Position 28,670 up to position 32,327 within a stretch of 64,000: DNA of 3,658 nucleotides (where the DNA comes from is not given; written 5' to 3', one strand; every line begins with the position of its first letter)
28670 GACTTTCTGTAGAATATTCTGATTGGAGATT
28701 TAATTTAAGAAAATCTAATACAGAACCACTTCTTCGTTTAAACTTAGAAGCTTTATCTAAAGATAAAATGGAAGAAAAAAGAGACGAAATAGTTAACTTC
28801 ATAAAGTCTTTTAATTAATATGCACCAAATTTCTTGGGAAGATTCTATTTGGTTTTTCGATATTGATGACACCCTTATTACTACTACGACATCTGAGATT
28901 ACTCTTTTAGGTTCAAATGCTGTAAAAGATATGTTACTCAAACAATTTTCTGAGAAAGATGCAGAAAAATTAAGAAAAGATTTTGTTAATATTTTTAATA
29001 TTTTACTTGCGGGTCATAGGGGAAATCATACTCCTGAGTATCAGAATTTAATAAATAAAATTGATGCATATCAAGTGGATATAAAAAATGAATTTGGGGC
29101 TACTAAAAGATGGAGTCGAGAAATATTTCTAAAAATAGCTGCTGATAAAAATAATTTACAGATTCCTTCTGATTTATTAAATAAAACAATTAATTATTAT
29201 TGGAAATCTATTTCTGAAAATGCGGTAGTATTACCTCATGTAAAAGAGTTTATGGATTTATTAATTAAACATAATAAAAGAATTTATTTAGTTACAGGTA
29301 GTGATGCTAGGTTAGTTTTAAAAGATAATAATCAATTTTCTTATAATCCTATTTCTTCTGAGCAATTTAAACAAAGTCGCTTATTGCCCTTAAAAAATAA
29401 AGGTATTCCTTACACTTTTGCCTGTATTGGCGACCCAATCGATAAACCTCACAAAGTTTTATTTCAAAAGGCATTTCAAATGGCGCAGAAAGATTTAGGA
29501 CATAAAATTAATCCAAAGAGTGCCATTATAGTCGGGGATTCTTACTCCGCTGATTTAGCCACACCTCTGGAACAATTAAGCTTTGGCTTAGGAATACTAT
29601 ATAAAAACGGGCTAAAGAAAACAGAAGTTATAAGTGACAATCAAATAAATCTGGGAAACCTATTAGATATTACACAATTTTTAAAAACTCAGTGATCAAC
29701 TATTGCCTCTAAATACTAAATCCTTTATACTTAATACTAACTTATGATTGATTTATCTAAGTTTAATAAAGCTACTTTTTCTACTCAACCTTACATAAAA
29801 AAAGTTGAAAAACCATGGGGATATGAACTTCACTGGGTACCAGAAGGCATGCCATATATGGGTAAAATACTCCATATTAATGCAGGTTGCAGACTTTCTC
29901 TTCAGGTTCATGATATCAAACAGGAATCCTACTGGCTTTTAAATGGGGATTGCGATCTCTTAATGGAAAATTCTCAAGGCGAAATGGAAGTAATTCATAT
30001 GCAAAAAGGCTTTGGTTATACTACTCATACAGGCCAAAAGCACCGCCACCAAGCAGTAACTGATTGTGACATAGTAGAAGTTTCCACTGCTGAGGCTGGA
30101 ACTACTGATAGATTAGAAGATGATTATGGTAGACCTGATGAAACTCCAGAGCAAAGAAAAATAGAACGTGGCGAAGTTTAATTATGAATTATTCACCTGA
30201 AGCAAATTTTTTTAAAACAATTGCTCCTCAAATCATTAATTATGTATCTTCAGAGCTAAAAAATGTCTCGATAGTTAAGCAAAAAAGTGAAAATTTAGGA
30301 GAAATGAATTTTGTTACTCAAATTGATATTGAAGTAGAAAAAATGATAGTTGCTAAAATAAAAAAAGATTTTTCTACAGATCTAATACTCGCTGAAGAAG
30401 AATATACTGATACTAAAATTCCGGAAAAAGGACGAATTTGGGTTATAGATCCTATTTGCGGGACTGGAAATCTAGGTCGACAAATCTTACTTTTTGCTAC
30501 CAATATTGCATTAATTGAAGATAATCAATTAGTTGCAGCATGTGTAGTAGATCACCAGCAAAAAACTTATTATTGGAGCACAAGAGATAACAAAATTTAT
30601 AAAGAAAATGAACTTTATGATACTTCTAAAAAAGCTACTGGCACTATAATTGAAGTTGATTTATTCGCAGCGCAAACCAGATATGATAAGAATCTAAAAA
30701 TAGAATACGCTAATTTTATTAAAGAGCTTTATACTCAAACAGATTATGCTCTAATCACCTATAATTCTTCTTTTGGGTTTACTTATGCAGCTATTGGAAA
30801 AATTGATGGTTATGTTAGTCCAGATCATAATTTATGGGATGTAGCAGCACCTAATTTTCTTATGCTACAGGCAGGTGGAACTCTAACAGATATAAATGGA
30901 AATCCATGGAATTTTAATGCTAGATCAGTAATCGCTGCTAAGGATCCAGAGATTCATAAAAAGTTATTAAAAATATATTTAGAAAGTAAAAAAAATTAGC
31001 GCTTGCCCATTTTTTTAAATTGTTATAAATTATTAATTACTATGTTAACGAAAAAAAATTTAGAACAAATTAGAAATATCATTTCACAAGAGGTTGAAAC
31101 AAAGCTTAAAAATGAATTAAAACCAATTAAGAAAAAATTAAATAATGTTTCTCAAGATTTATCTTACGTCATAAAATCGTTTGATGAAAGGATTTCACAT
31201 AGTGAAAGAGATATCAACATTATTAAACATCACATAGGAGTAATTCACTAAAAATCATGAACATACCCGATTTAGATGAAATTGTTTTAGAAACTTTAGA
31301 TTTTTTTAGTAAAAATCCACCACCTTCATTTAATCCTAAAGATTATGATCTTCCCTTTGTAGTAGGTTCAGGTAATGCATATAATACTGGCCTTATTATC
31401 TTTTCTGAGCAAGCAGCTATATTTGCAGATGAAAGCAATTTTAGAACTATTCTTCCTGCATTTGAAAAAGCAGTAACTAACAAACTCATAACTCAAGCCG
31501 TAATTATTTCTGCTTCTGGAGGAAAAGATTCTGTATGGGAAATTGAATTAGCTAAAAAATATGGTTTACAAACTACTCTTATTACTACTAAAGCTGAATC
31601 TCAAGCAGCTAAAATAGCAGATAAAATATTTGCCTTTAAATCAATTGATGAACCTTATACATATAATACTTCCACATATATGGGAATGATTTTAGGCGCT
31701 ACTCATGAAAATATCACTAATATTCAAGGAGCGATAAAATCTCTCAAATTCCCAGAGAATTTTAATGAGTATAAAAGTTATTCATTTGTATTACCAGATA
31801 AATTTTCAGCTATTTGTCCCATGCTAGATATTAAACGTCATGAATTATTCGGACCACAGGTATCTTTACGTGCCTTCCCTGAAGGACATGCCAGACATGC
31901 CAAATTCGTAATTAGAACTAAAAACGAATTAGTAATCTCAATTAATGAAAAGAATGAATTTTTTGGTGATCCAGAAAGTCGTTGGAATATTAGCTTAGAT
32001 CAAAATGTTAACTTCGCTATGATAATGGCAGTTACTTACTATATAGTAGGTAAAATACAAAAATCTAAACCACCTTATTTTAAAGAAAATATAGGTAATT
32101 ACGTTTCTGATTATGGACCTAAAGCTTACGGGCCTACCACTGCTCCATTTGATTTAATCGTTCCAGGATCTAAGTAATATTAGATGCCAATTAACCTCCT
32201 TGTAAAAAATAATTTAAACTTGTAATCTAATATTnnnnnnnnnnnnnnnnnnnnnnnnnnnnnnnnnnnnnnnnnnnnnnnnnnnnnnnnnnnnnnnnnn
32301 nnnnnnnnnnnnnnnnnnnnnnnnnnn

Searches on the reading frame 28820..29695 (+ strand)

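Call 3: search_protein_families(library=pfam, proteins=[window:28820-29695:+], max_evalue=1)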
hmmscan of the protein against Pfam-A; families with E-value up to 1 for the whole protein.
window:28820-29695:+ (291 aa): 10 families
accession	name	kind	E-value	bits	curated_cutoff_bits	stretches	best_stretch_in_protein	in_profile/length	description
PF00702.32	Hydrolase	-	6.3e-08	33.7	26.4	1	12-246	5-184/191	haloacid dehalogenase-like hydrolase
PF13419.12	HAD_2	-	0.0047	17.5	23.8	0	208-244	134-163/178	Haloacid dehalogenase-like hydrolase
PF13242.12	Hydrolase_like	-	0.019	15.3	22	1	208-247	3-36/75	HAD-hyrolase-like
PF08645.17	PNK3P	-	0.019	15.2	22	1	10-241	2-126/161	Polynucleotide kinase 3 phosphatase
PF12710.13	HAD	-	0.064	14.1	27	0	12-59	2-42/189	haloacid dehalogenase-like hydrolase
PF03767.20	Acid_phosphat_B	-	0.081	12.8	27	0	9-23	78-92/230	HAD superfamily, subfamily IIIB (Acid phosphatase)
PF22714.1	SNaCT8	-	0.11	13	27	1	39-152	18-130/164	Short NACHT-associated C-Terminal domain, family 8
PF21572.2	Nop5_56-rel_N_Arc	-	0.12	13.2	27.8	1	51-96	26-71/128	Archaeal Nop5/56-rel, N-terminal domain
PF19040.6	SGNH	-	0.19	11.8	27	1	231-253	22-44/248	SGNH domain (fused to AT3 domains)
PF03002.20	Somatostatin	-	0.35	11.3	20.3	1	125-132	9-16/18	Somatostatin/Cortistatin family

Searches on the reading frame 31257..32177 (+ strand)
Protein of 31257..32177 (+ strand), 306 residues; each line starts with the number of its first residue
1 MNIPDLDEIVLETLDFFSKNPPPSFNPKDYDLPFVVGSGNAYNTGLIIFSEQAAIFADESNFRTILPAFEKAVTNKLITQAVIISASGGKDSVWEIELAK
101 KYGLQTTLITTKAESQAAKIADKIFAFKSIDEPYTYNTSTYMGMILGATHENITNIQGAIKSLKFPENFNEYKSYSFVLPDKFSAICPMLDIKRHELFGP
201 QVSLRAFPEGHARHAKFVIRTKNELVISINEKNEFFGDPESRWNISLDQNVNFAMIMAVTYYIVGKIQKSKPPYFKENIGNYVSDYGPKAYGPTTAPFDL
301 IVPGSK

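Call 3: search_protein_families(library=pfam, proteins=[window:31257-32177:+], max_evalue=1)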
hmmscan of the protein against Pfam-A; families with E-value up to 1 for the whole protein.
window:31257-32177:+ (306 aa): 1 family
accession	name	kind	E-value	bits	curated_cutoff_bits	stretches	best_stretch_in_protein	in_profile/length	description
PF01380.27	SIS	-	0.15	12.3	25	1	82-133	58-110/131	SIS domain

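Call 4: search_protein_families(library=ncbifam, proteins=[window:31257-32177:+], max_evalue=1)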
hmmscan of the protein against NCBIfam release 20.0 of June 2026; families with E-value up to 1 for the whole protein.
window:31257-32177:+ (306 aa): 6 families
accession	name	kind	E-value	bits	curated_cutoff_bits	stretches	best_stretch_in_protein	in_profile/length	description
NF041755.1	RuMP_HxlAB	equivalog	3.8e-05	22.8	500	1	82-154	293-361/391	bifunctional 3-hexulose-6-phosphate synthase/6-phospho-3-hexuloisomerase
TIGR03573.1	WbuX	subfamily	0.0019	17.7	203.2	1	82-115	63-97/344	N-acetyl sugar amidotransferase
TIGR03127.2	RuMP_HxlB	equivalog_domain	0.003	17.5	160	1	82-135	77-131/178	6-phospho-3-hexuloisomerase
NF008458.0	PRK11337.1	equivalog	0.016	14.2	378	1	82-131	193-243/293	MurR/RpiR family transcriptional regulator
NF011006.0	PRK14432.1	equivalog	0.11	13.1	105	0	144-175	60-91/92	acylphosphatase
TIGR00274.1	TIGR00274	equivalog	0.17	10.9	302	1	82-130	131-178/291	N-acetylmuramic acid 6-phosphate etherase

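Call 76: search_protein_families(library=padloc, proteins=[window:31257-32177:+], max_evalue=0.01)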
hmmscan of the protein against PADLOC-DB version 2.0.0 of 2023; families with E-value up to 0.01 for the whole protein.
window:31257-32177:+ (306 aa): 1 family
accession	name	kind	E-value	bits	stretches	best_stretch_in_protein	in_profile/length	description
PDLC00085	GajA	-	0.0045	13.8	1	53-127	380-455/580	AAA ATPase domain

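Call 77: search_protein_families(library=phrogs, proteins=[window:31257-32177:+], max_evalue=0.01)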
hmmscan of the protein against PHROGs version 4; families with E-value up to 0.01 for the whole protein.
window:31257-32177:+ (306 aa): 0 families
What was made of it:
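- Tried and rejected: PADLOC and PHROGs gave no hits for the protein or the enolase (calls 76, 77).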
